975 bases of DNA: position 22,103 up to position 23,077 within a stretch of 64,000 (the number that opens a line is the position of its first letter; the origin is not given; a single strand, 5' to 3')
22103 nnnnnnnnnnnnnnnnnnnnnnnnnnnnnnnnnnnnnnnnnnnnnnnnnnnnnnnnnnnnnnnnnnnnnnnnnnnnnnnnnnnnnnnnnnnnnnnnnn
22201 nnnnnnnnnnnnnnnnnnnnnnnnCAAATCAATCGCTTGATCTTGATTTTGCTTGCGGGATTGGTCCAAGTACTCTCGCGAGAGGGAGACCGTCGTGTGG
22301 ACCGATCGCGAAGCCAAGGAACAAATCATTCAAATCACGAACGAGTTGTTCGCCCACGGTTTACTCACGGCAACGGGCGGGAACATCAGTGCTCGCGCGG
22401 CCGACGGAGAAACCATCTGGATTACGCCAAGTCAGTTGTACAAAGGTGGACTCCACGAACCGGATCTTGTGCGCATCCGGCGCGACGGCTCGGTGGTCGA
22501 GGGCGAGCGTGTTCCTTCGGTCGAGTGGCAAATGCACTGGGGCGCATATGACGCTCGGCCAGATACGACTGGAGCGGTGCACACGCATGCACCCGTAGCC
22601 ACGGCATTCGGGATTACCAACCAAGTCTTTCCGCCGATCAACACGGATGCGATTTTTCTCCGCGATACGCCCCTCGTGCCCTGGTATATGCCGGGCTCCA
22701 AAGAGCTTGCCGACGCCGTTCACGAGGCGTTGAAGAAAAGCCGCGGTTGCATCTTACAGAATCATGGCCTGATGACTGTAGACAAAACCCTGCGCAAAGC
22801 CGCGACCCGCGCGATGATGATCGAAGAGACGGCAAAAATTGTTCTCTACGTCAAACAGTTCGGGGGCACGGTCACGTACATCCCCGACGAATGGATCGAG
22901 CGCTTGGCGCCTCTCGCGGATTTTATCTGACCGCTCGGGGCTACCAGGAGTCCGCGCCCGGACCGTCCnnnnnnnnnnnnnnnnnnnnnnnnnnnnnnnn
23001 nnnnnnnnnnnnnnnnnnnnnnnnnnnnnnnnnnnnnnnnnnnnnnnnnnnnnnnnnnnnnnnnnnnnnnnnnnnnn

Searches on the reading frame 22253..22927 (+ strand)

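Call 53: search_protein_families(library=pfam, proteins=[window:22253-22927:+], max_evalue=0.0001)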
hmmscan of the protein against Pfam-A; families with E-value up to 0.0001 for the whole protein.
window:22253-22927:+ (225 aa): 1 family
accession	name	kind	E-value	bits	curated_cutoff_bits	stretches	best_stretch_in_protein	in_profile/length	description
PF00596.27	Aldolase_II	-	3e-47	161.3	22.2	1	23-197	1-182/183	Class II Aldolase and Adducin N-terminal domain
